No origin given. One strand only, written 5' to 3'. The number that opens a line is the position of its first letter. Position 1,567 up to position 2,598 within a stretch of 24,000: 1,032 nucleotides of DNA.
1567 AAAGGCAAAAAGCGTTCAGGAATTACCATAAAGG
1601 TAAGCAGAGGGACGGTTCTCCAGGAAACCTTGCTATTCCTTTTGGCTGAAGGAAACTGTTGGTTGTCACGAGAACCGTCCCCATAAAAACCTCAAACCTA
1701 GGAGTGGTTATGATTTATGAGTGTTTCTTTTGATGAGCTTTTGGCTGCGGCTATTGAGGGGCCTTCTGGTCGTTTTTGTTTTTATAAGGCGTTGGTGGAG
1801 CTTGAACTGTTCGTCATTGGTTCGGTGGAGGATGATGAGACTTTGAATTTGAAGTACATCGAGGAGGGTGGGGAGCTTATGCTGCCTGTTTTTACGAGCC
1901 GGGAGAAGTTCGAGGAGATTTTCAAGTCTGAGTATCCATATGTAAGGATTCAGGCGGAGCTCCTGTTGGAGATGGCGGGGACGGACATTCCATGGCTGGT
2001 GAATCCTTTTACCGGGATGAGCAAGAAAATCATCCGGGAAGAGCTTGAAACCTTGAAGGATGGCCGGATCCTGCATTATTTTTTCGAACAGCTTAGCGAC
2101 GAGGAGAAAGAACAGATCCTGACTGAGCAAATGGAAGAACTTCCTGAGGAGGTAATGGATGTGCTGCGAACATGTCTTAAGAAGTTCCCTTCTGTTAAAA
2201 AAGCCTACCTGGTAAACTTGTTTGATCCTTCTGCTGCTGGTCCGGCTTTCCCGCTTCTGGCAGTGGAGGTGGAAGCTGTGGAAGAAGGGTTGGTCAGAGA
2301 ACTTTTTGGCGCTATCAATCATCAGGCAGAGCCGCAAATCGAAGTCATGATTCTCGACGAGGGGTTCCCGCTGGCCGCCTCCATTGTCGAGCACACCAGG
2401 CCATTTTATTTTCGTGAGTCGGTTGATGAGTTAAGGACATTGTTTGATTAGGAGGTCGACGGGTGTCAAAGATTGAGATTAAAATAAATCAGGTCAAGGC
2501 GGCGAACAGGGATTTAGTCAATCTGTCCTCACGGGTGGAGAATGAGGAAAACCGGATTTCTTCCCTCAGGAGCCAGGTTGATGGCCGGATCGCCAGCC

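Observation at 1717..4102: Co-duplicated SseB-family / PT-TG toxin / immunity cassette: candidate uncharacterised toxin-delivery module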

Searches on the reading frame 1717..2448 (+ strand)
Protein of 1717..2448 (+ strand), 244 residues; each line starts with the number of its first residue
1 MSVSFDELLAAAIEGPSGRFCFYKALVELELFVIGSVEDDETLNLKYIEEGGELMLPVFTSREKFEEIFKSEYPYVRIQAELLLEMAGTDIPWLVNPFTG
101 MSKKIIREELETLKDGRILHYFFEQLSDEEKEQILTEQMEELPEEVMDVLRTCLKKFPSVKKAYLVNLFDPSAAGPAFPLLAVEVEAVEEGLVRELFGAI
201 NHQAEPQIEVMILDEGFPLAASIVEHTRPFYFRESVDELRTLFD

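Call 5: search_protein_families(library=pfam, max_evalue=0.01, proteins=[window:1717-2448:+])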
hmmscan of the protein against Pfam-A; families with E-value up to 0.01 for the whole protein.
window:1717-2448:+ (244 aa): 2 families
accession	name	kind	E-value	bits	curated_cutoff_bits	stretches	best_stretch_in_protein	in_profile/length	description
PF14581.11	SseB_C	-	5.8e-13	49.3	22.5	1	130-233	3-106/106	SseB protein C-terminal domain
PF07179.17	SseB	-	1.5e-10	41.7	21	1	7-111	3-123/124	SseB protein N-terminal domain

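Call 6: search_protein_families(library=ncbifam, max_evalue=0.01, proteins=[window:1717-2448:+])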
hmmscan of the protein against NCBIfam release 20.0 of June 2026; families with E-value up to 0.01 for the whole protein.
window:1717-2448:+ (244 aa): 1 family
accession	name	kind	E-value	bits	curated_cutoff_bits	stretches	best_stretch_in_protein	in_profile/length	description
NF008624.1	PRK11611.1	equivalog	6.8e-17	61.4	295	1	5-235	8-245/258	enhanced serine sensitivity protein SseB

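Call 8: search_solved_structures(query=window:1717-2448:+, max_evalue=1)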
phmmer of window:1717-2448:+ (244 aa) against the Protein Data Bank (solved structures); distinct sequences matched with E-value up to 1: 4.
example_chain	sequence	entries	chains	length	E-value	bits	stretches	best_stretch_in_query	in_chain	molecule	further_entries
6xp5_V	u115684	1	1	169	0.33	13.9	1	89-140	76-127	Med22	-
9uiu_A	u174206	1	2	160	0.55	13.1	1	85-157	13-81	Alpha-parvin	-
3efz_A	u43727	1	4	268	0.77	12.7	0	116-168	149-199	14-3-3 protein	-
7bpp_A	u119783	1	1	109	0.95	12.4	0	96-150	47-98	NF5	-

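Call 23: find_homologous_proteins(query=window:1717-2448:+, max_evalue=0.001)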
Query window:1717-2448:+ (244 aa): 33 proteins with E <= 0.001 among 1869 candidates.
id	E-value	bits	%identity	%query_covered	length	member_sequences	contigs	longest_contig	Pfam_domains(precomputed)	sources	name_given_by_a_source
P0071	2.0e-140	484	93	100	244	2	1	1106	PF14581.12,PF07179.18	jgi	-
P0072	4.9e-135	467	89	100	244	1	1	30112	PF14581.12,PF07179.18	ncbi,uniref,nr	ncbi:enhanced serine sensitivity protein SseB C-terminal domain-containing protein [Bacillus sp. REN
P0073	3.1e-134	464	89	100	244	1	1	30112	PF14581.12,PF07179.18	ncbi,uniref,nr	ncbi:enhanced serine sensitivity protein SseB C-terminal domain-containing protein [Bacillus sp. REN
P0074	3.2e-115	402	77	100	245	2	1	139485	PF14581.12,PF07179.18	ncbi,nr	ncbi:enhanced serine sensitivity protein SseB C-terminal domain-containing protein [Mesobacillus sub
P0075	7.5e-111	387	75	100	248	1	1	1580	PF14581.12,PF07179.18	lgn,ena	-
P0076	4.6e-110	385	74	100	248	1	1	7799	PF14581.12,PF07179.18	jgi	jgi:hypothetical protein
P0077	1.8e-109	383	71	100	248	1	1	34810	PF14581.12,PF07179.18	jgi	jgi:hypothetical protein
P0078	2.7e-109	382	73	100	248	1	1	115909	PF14581.12,PF07179.18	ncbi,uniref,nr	ncbi:enhanced serine sensitivity protein SseB C-terminal domain-containing protein [Mesobacillus sel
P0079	3.7e-108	379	73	99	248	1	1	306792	PF14581.12,PF07179.18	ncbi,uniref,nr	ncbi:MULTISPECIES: enhanced serine sensitivity protein SseB C-terminal domain-containing protein [un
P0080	4.3e-108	378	73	99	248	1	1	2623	PF14581.12,PF07179.18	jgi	jgi:hypothetical protein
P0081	2.9e-107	376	70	100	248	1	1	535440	PF14581.12,PF07179.18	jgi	jgi:hypothetical protein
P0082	4.0e-107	375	72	99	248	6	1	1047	PF14581.12,PF07179.18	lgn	-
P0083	4.1e-107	375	72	100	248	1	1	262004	PF14581.12,PF07179.18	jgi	jgi:hypothetical protein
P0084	4.6e-107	375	72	100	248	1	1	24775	PF14581.12,PF07179.18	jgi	jgi:hypothetical protein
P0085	3.3e-106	372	72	100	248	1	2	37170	PF14581.12,PF07179.18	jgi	jgi:hypothetical protein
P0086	4.8e-106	372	71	99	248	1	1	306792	PF14581.12,PF07179.18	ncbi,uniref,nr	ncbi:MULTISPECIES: enhanced serine sensitivity protein SseB C-terminal domain-containing protein [un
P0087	1.7e-105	370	69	99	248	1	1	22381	PF14581.12,PF07179.18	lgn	-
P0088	4.1e-105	369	71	100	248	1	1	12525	PF14581.12,PF07179.18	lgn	-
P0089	3.4e-103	362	69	99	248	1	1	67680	PF14581.12,PF07179.18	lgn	-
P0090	1.2e-98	347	74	89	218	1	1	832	PF14581.12,PF07179.18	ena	-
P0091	7.8e-79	283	57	98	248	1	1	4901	PF14581.12,PF07179.18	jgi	jgi:hypothetical protein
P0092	5.6e-77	277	57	99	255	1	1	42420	PF14581.12,PF07179.18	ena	-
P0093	1.2e-76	276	56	98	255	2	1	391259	PF14581.12,PF07179.18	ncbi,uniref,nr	ncbi:enhanced serine sensitivity protein SseB C-terminal domain-containing protein [Bacillus tianshe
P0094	1.3e-76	275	58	99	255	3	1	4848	PF14581.12,PF07179.18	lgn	-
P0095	1.7e-75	272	56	98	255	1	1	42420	PF14581.12,PF07179.18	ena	-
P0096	2.7e-75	271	55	99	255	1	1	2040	PF14581.12,PF07179.18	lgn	-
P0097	4.1e-75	270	55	99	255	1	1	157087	PF14581.12,PF07179.18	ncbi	ncbi:MAG: enhanced serine sensitivity protein SseB C-terminal domain-containing protein [Bacillota b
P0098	1.8e-74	268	54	99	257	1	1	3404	PF14581.12,PF07179.18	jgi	jgi:hypothetical protein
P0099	1.5e-73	265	54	98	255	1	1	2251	PF14581.12,PF07179.18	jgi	jgi:hypothetical protein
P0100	1.4e-70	256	51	98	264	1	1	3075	PF14581.12,PF07179.18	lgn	-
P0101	6.6e-68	247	50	98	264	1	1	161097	PF14581.12,PF07179.18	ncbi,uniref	ncbi:enhanced serine sensitivity protein SseB C-terminal domain-containing protein [Fredinandcohnia 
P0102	4.1e-64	235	69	73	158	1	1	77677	PF07179.18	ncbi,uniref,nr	ncbi:SseB family protein [Bacillus sp. REN3]|uniref:SseB family protein n=1 Tax=Bacillus sp. REN3 Ta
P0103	2.2e-62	229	47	98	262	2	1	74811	PF14581.12,PF07179.18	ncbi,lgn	-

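Call 33: predict_structure(alignment_id=A1)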
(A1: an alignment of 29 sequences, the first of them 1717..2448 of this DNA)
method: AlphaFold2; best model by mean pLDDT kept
length: 244 residues; sequences in the alignment: 29
mean_pLDDT: 86.6   pTM: 0.76
mean pLDDT of the five models: 86.6, 64.5, 56.3, 53.2, 49.3
residues with pLDDT >= 90: 102; 70-90: 123; 50-70: 17; < 50: 2
segments of 3 or more residues with pLDDT < 50: none
pLDDT, mean of each block of 10 residues (from residue 1): 79 88 92 91 90 93 90 90 92 91 93 93 93 84 83 87 89 81 87 87 78 87 88 66 52
secondary structure, 60 per line:
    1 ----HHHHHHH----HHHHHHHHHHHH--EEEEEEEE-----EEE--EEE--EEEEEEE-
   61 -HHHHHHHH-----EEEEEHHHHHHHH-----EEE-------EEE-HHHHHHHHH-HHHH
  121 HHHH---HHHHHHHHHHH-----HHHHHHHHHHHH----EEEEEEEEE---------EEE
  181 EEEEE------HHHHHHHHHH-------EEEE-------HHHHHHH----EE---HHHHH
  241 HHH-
elements in order: H5-11 H16-27 E30-37 E43-45 E48-50 E53-59 H62-69 E75-79 H80-87 E93-95 E103-105 H107-115 H117-124 H128-138 H144-155 E160-168 E178-185 H192-201 E209-212 H220-226 H236-243

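Call 37: fold_search(model_id=the predicted structure, library=pdb)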
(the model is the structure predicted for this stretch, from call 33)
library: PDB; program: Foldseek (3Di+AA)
matches with E <= 10: 1085; with E <= 0.001: 0
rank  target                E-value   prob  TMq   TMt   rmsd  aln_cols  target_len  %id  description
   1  2z0r_I                1.8e-03  1.00  0.25  0.54   3.9        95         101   18  Crystal structure of hypothetical protein TTHA0547 (released 2007-11-13)
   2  8xeo_B                2.4e-03  1.00  0.31  0.71   4.3        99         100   14  Crystal structure of MNT antitoxin (released 2024-12-18)
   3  4e6z                  3.1e-03  0.38  0.17  0.20  19.2       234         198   11  Tic22 from Plasmodium falciparum (released 2012-10-10)
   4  2z0r_F                4.1e-03  1.00  0.28  0.61   3.6       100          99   16  Crystal structure of hypothetical protein TTHA0547 (released 2007-11-13)
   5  8xeo_A                1.1e-02  1.00  0.31  0.72   3.4       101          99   12  Crystal structure of MNT antitoxin (released 2024-12-18)
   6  2z0r_C                1.3e-02  1.00  0.27  0.58   4.1        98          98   17  Crystal structure of hypothetical protein TTHA0547 (released 2007-11-13)
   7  2z0r_B                1.4e-02  1.00  0.25  0.52   4.3        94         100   17  Crystal structure of hypothetical protein TTHA0547 (released 2007-11-13)
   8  9a67_A                1.8e-02  0.60  0.22  0.11  18.2       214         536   12  Integrative model of FLIF-YLXF by crosslinking MS and deep learning (released 2024-09-18)
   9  7bqc_MODEL_1_A        1.9e-02  0.97  0.23  0.38   8.0       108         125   16  Solution NMR structure of NF4; de novo designed protein with a novel fold (released 2021-03-24)
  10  8i3i_A                2.4e-02  0.99  0.22  0.11   9.2        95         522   18  Acyl-ACP synthetase structure bound to AMP-PNP in the presence of MgCl2 (released 2024-01-24)
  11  5lzs_HH               2.9e-02  0.38  0.19  0.24  20.7       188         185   13  Structure of the mammalian ribosomal elongation complex with aminoacyl-tRNA, eEF1A, and didemnin B (released 2016-11-30)
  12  7l3q_A                3.1e-02  0.99  0.24  0.10   5.4        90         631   16  Crystal Structure of Acetyl-CoA synthetase in complex with adenosine-5'-methylphosphate and Co-enzyme A from Coccidioi (released 2020-12-30)
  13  6h5m                  3.1e-02  0.93  0.21  0.45   6.7        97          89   10  MamM CTD H264E - Zinc form 1 (released 2019-08-07)
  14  9mr4_BB               3.1e-02  0.30  0.17  0.23  21.1       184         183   14  NAC: Ribosome nascent chain complex(Oxa1L) (released 2025-08-20)
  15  6m6v_A                3.3e-02  1.00  0.30  0.57   5.1       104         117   13  Crystal structure the toxin-antitoxin MntA-HepT (released 2020-09-30)
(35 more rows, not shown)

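Call 43: search_solved_structures(query=A1, max_evalue=10)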
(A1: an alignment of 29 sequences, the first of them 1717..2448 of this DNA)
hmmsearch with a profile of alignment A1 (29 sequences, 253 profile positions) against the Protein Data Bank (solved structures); distinct sequences matched with E-value up to 10: 4.
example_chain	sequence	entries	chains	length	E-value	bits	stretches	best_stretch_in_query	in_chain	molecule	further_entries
7fiw_B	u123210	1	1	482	0.34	13.6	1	120-149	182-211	bacteria factor 4,CidA I(Zeta/1) protein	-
7fit_A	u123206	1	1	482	0.35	13.5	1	120-149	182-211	bacteria factor 1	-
6xp5_V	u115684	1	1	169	0.41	13.3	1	88-144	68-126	Med22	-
3cjh_A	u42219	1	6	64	1.8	11.2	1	130-180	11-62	Mitochondrial import inner membrane translocase subunit TIM13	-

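Call 49: find_related_loci(query=A1, collection=genome_contigs, flank=10000)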
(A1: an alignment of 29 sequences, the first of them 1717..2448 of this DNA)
Query A1 (244 aa) in genome_contigs; peptide patterns used: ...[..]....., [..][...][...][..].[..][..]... (x = any residue, [..] = any of these).
293 stretches matched a pattern; 16 encode a relative of the query (tblastn E <= 1e-3); 16 distinct loci.
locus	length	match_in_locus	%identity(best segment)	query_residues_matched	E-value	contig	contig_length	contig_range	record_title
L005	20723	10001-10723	77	1-244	3e-123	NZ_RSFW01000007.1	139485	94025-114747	Mesobacillus subterraneus strain DSM 13966 contig_7, whole genome shotgun sequence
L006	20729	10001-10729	73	2-244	1e-116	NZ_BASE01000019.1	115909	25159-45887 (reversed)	Mesobacillus selenatarsenatis SF-1, whole genome shotgun sequence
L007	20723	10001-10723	73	4-244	2e-115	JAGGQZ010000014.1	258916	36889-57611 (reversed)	Chryseobacterium sp. ISL-80 ISL80_15, whole genome shotgun sequence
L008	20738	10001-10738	55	5-244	1e-83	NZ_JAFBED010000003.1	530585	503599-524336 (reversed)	Sutcliffiella tianshenii strain DSM 25879 Ga0454044_03, whole genome shotgun sequence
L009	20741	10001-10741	55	4-244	1e-83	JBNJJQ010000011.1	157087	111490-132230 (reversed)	MAG: Bacillota bacterium isolate BSd35 11, whole genome shotgun sequence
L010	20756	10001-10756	50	5-243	2e-76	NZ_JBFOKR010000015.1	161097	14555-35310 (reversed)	Fredinandcohnia sp. 179-A 10B2 NHS NODE_15_length_161097_cov_229.983530, whole genome shotgun sequence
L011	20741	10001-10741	45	5-243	5e-71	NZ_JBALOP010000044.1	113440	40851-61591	Bacillus sp. JJ1566 JJ-1566_contig_44, whole genome shotgun sequence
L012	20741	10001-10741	43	5-243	1e-70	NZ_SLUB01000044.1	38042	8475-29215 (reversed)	Bacillus timonensis strain AF060A6 SAMN11029899.87, whole genome shotgun sequence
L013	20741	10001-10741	43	5-243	3e-70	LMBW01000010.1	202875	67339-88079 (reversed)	Fredinandcohnia humi strain DSM 16318 Scaffold10, whole genome shotgun sequence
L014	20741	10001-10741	44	5-243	1e-69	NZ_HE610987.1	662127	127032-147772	Bacillus timonensis strain MM10403188, whole genome shotgun sequence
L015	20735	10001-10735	44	5-243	1e-69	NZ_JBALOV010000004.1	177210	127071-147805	Bacillus sp. JJ1533 JJ-1533_contig_4, whole genome shotgun sequence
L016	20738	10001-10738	46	5-243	2e-69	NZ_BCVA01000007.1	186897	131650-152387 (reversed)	Neobacillus niacini NBRC 15566, whole genome shotgun sequence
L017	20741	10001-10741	43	5-243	9e-68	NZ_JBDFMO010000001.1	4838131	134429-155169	Bacillus sp. 1P02SD contig_1, whole genome shotgun sequence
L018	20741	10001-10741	43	5-243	1e-66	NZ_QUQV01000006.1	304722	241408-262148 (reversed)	Bacillus sp. HNG NODE_6_length_304722_cov_98.220421, whole genome shotgun sequence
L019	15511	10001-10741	43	5-243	7e-65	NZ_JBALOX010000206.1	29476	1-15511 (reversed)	Bacillus sp. JJ1521 JJ-1521_contig_209, whole genome shotgun sequence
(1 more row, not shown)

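Call 56: search_protein_families(library=pfam, max_evalue=1, proteins=[L005:10738-11979:+, L008:10756-11964:+, L010:10787-12112:+, L011:10769-12052:+, L013:10771-12096:+, L015:10765-12090:+])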
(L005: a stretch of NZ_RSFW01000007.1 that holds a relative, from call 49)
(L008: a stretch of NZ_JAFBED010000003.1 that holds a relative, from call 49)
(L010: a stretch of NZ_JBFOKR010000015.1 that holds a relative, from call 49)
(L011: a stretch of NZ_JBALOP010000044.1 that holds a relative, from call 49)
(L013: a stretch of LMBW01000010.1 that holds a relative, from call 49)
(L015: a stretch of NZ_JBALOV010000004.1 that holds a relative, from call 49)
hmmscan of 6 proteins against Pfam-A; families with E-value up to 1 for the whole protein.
L005:10738-11979:+ (414 aa): 6 families
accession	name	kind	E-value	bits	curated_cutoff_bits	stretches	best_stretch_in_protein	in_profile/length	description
PF15825.10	FAM25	-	0.019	15.7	27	1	89-142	14-60/65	FAM25 family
PF12745.12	HGTP_anticodon2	-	0.064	13.2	24.4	1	6-130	78-193/261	Anticodon binding domain of tRNAs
PF04136.21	COG3_N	-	0.095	13.1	27.9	1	12-101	7-92/147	Conserved oligomeric Golgi complex subunit 3, N-terminal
PF22215.1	MLKL_N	-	0.22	11.5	27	1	4-72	11-77/142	Mixed lineage kinase domain-like N-terminal domain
PF01576.24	Myosin_tail_1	-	0.24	9.6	38.1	1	17-79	483-545/1081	Myosin tail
PF11727.13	ISG65-75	-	0.47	10.1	25.1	0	10-87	62-139/281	Invariant surface glycoprotein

L008:10756-11964:+ (403 aa): 6 families
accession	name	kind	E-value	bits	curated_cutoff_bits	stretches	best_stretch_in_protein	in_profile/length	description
PF13930.12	Endonuclea_NS_2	-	2.1e-37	128.7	27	1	259-388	1-131/132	DNA/RNA non-specific endonuclease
PF01223.29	Endonuclease_NS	-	0.0033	17.5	23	1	294-376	70-151/223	DNA/RNA non-specific endonuclease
PF24850.1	CC_BshC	-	0.028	14.7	27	1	12-99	6-92/159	Bacillithiol biosynthesis BshC, C-terminal coiled-coil domain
PF05911.16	FPP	-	0.15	10.7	40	1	4-102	722-822/871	Filament-like plant protein, long coiled-coil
PF00410.24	Ribosomal_S8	-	0.19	12.2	24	1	78-128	54-107/126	Ribosomal protein S8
PF07889.17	DUF1664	-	0.32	11.5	34.6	0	11-76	43-108/124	Protein of unknown function (DUF1664)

L010:10787-12112:+ (442 aa): 6 families
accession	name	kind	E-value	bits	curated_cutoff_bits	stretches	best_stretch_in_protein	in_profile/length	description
PF01806.23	Paramyxo_P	-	0.0088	15.9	27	1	11-70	37-95/248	Paramyxovirinae P phosphoprotein C-terminal region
PF13767.11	DUF4168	-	0.069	14.6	25.8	1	237-260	58-81/95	Domain of unknown function (DUF4168)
PF05852.16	DUF848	-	0.08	13.5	25.3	0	246-289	71-114/145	Gammaherpesvirus protein of unknown function (DUF848)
PF04598.17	Gasdermin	-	0.21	11.5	25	1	205-281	75-148/240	Gasdermin pore forming domain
PF20808.2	MINT_RAM7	-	0.28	11.9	108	1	125-165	36-76/110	Msx2-interacting protein, RAM7 domain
PF20663.3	COG4_N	-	0.7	10.4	27.3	0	10-68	6-64/107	Conserved oligomeric Golgi complex subunit 4, N-terminal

L011:10769-12052:+ (428 aa): 5 families
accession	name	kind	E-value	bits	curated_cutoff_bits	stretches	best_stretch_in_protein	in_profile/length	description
PF14257.11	DUF4349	-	0.015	15.1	27.7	1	8-130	70-192/213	Domain of unknown function (DUF4349)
PF20808.2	MINT_RAM7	-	0.02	15.6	108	1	117-171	27-80/110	Msx2-interacting protein, RAM7 domain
PF12259.13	Baculo_F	-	0.032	13.3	24.1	1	9-79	173-244/609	Baculovirus F protein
PF04108.17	ATG17_like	-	0.052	13.5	43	1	25-97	16-88/355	Autophagy protein ATG17-like domain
PF04513.17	Baculo_PEP_C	-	0.15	12.6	38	1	10-77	56-118/140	Baculovirus polyhedron envelope protein, PEP, C terminus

L013:10771-12096:+ (442 aa): 19 families
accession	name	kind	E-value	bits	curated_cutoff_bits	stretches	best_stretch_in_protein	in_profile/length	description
PF06013.18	WXG100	-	0.018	15.7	27.3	0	4-86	2-86/86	Proteins of 100 residues with WXG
PF19387.4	DUF5962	-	0.047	14.4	25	1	306-352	16-61/99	Family of unknown function (DUF5962)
PF14257.11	DUF4349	-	0.062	13.1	27.7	1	8-129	70-191/213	Domain of unknown function (DUF4349)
PF17541.7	TssC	-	0.097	12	25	1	23-108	59-145/430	Type VI secretion system, TssC, VipB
PF24362.2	DUF7518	-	0.11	13.7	27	1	11-59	9-57/104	Family of unknown function (DUF7518)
PF05911.16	FPP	-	0.11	11.1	40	1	11-93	715-797/871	Filament-like plant protein, long coiled-coil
PF04108.17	ATG17_like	-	0.12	12.3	43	1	25-90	16-198/355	Autophagy protein ATG17-like domain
PF12259.13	Baculo_F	-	0.13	11.3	24.1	1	9-79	173-244/609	Baculovirus F protein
PF10498.14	IFT57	-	0.14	11.5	40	1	10-96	237-320/360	Intra-flagellar transport protein 57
PF10241.14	KxDL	-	0.15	12.8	27.2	0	17-42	56-81/86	Uncharacterized conserved protein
PF13012.11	MitMem_reg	-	0.17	12.2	26.6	1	46-91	20-65/113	Maintenance of mitochondrial structure and function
PF07160.18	SKA1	-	0.17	12.1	29.6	1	27-92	9-74/243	Spindle and kinetochore-associated protein 1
PF00038.26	Filament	-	0.17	11.9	40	1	20-94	207-281/313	Intermediate filament protein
PF24132.1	DUF7399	-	0.19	12.6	27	1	26-92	37-101/134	Family of unknown function (DUF7399)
PF10303.14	DUF2408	-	0.27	12.3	25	1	18-87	1-72/130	Protein of unknown function (DUF2408)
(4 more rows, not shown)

L015:10765-12090:+ (442 aa): 9 families
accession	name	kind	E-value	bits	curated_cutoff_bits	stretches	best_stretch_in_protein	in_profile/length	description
PF14257.11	DUF4349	-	0.0097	15.7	27.7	1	7-124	69-193/213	Domain of unknown function (DUF4349)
PF10258.14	PHAX_RNA-bd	-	0.029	14.8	25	1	198-229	19-50/84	Phosphorylated adapter RNA export protein, RNA-binding domain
PF07160.18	SKA1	-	0.058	13.6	29.6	1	27-94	9-76/243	Spindle and kinetochore-associated protein 1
PF04108.17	ATG17_like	-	0.066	13.1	43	1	10-85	120-200/355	Autophagy protein ATG17-like domain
PF10474.15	Syndetin_C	-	0.086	12.9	38.4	1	52-110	72-133/234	Syndetin, C-terminal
PF20808.2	MINT_RAM7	-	0.11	13.2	108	1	117-171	27-80/110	Msx2-interacting protein, RAM7 domain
PF19387.4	DUF5962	-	0.13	13.1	25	1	307-351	17-60/99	Family of unknown function (DUF5962)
PF13012.11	MitMem_reg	-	0.17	12.2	26.6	1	34-87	6-61/113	Maintenance of mitochondrial structure and function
PF05377.16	FlaC_arch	-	0.55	11.1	27.8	0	28-28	36-36/55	Flagella accessory protein C (FlaC)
